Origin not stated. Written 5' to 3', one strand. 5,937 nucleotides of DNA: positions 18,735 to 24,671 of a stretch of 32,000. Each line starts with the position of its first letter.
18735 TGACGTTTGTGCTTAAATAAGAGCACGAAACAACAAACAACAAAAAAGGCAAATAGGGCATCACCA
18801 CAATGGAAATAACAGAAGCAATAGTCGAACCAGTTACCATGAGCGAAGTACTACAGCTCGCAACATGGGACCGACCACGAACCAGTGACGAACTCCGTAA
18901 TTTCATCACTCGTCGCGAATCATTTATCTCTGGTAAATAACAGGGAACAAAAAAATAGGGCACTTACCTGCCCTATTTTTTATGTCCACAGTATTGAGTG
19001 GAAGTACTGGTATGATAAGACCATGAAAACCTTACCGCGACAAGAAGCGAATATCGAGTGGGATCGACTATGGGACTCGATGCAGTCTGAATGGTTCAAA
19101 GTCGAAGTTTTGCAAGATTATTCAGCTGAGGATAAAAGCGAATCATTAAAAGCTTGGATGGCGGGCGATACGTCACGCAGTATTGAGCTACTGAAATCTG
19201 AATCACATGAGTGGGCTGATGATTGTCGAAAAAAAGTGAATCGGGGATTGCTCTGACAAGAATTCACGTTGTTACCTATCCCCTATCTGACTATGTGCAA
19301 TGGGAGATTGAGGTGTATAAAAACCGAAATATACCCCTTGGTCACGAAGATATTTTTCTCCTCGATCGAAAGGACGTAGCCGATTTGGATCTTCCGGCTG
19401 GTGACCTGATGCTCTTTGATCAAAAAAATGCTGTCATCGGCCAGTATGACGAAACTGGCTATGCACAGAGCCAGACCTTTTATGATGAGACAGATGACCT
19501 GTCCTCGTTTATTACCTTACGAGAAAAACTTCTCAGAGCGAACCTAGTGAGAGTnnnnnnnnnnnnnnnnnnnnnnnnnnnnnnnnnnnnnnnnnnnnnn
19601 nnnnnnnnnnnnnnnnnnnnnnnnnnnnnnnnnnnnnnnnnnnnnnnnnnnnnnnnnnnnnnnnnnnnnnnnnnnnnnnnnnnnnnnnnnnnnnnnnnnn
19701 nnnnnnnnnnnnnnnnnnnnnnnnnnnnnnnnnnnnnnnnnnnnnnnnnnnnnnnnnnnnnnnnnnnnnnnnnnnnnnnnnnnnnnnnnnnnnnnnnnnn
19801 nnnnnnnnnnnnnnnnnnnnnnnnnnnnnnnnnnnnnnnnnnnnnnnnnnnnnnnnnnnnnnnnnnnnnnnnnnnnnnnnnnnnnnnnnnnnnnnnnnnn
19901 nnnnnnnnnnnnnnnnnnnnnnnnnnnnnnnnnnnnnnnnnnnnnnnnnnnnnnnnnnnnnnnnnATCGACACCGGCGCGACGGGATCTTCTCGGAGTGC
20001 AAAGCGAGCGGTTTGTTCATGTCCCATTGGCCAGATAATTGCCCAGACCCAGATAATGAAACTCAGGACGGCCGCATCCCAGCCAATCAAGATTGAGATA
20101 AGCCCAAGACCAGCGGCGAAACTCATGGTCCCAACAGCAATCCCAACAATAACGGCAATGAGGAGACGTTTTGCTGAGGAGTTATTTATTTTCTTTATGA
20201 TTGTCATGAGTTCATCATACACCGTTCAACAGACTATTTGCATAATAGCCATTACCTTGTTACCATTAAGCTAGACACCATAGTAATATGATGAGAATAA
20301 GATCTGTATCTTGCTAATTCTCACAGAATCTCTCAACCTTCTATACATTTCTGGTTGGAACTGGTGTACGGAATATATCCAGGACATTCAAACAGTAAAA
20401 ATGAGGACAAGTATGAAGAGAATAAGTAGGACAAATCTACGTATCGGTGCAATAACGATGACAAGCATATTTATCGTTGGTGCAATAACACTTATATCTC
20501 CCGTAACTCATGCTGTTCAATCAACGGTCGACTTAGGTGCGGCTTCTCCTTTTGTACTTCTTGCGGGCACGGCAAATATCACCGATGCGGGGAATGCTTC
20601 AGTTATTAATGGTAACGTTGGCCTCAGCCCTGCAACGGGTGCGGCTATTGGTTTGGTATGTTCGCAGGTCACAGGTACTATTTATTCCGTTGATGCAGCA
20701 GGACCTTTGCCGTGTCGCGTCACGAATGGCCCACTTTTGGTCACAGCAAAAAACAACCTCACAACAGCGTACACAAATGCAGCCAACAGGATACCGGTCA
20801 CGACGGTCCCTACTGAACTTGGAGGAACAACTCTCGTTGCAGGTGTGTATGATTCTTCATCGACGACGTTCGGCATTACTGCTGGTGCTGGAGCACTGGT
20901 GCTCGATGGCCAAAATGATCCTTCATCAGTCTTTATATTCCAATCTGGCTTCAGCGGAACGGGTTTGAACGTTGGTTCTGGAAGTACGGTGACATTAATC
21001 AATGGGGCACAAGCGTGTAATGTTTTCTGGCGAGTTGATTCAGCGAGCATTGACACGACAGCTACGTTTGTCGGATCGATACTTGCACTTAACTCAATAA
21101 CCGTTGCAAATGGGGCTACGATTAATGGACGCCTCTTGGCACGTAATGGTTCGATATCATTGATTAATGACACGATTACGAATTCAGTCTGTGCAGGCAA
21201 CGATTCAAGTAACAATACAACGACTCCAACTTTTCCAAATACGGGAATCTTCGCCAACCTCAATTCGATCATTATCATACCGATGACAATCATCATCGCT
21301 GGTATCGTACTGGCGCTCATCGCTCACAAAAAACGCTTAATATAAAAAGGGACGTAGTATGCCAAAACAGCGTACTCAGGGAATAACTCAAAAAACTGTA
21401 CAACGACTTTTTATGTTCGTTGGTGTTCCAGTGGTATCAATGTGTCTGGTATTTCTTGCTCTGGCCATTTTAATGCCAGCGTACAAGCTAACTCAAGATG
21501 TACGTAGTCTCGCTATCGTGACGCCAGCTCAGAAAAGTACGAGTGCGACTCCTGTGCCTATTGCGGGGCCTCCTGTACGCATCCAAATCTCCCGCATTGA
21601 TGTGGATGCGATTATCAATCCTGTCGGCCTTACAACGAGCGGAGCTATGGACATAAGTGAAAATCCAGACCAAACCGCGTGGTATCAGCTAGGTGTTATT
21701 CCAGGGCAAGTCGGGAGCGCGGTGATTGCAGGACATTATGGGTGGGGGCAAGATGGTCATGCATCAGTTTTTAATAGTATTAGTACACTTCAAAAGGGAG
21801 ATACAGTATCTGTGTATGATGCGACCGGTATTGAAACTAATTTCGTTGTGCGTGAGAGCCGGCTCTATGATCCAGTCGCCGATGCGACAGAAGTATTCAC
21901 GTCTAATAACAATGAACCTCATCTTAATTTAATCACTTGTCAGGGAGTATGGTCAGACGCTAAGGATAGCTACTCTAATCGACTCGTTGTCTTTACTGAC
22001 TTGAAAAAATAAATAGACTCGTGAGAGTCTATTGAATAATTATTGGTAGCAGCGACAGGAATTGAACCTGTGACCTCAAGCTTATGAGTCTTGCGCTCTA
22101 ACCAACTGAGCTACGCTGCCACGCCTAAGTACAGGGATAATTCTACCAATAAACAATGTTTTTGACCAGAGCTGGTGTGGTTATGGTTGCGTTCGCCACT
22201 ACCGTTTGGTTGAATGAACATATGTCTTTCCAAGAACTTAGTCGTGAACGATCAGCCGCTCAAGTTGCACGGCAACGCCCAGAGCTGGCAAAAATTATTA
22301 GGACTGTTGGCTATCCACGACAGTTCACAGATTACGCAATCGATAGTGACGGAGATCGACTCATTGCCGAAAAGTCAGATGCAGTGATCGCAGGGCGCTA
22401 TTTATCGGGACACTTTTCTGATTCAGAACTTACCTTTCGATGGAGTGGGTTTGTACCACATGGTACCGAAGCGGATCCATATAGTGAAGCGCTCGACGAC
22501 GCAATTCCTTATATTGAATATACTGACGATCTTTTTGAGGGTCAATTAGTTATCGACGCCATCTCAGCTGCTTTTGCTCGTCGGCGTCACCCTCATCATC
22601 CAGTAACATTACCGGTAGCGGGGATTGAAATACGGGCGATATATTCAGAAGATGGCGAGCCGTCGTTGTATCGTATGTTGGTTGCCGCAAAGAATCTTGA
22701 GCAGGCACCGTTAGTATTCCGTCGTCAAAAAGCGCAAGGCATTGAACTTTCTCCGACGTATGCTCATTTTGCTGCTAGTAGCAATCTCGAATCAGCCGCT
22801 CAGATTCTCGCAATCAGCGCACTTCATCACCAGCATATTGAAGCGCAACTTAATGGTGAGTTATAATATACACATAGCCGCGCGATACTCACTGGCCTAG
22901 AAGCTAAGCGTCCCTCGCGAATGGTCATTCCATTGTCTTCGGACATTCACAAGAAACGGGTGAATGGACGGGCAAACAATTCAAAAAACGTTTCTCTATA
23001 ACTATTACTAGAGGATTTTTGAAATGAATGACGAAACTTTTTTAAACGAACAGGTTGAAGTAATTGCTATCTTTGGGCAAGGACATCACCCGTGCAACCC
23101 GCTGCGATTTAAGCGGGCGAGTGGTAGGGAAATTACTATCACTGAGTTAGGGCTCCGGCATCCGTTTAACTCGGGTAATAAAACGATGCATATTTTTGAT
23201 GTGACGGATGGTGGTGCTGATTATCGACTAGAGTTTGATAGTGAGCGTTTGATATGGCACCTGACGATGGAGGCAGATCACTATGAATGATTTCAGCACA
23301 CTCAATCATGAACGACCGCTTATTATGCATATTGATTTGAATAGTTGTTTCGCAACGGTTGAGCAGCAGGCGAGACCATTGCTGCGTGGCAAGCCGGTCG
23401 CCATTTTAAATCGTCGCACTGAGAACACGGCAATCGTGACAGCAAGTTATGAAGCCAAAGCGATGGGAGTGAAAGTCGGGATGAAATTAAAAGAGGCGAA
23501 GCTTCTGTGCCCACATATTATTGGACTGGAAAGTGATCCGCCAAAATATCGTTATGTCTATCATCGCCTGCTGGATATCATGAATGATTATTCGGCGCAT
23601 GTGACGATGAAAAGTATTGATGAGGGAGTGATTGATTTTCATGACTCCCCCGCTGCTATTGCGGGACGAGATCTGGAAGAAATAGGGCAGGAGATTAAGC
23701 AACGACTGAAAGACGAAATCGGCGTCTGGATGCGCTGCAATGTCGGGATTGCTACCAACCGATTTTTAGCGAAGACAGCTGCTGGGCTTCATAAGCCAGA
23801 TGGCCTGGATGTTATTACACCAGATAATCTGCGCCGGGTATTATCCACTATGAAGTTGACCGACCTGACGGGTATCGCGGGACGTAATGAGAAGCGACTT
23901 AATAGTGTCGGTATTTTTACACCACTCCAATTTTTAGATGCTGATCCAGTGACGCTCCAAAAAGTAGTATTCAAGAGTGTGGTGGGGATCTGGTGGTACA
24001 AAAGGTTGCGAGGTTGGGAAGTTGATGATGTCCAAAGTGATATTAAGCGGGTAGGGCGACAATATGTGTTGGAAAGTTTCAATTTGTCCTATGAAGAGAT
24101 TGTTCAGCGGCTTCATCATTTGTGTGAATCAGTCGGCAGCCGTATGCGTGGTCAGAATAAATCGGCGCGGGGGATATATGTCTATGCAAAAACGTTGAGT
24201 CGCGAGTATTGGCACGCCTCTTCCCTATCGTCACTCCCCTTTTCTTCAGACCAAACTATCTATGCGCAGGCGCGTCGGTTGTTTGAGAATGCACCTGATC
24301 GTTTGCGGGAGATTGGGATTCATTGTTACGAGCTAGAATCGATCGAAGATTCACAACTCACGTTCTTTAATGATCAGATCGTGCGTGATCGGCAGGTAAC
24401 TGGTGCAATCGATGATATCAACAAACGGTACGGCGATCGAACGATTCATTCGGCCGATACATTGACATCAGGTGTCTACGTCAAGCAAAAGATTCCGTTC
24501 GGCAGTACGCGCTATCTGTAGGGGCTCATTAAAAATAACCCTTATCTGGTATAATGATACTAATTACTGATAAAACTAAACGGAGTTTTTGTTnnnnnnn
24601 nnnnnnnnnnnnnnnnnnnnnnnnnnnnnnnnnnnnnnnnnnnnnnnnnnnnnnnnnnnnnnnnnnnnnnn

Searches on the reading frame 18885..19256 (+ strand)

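Call 11: search_protein_families(library=pfam, proteins=[window:18885-19256:+], max_evalue=0.01)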
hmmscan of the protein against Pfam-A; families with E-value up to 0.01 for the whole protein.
window:18885-19256:+ (123 aa): 1 family
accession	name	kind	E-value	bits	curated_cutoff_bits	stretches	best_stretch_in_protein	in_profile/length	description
PF21806.3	DUF6879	-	2.2e-09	37.4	23.9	1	58-121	2-62/167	Family of unknown function (DUF6879)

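Call 54: search_protein_families(library=padloc, proteins=[window:18885-19256:+], max_evalue=0.001)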
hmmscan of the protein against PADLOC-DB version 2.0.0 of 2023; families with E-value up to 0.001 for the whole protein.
window:18885-19256:+ (123 aa): 0 families

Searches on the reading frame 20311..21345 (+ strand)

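Call 11: search_protein_families(library=pfam, proteins=[window:20311-21345:+], max_evalue=0.01)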
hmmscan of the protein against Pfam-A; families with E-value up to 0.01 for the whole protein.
window:20311-21345:+ (344 aa): 1 family
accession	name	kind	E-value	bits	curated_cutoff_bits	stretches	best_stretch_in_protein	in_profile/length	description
PF11999.13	Ice_binding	-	1.3e-47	162.6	28.7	1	86-290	3-208/208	Ice-binding-like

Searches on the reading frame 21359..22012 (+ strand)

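Call 11: search_protein_families(library=pfam, proteins=[window:21359-22012:+], max_evalue=0.01)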
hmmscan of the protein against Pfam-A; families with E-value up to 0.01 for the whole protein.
window:21359-22012:+ (217 aa): 1 family
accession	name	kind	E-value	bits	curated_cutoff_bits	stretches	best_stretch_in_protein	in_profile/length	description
PF04203.18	Sortase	-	9.6e-20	71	26.6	1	75-215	1-124/125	Sortase domain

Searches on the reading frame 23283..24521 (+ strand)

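Call 11: search_protein_families(library=pfam, proteins=[window:23283-24521:+], max_evalue=0.01)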
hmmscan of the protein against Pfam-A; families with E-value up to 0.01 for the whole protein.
window:23283-24521:+ (412 aa): 4 families
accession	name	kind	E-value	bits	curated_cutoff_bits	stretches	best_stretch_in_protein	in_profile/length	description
PF00817.25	IMS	-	7.2e-35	120.5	23.2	1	17-167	1-147/148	impB/mucB/samB family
PF11799.13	IMS_C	-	9.1e-13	49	20.7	1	269-360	16-108/109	impB/mucB/samB family C-terminal domain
PF02671.26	PAH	-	0.00079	19.5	21.3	0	92-112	2-20/45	Paired amphipathic helix repeat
PF08827.16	DUF1805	-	0.0053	17.4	29.5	0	50-72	38-60/64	Domain of unknown function (DUF1805)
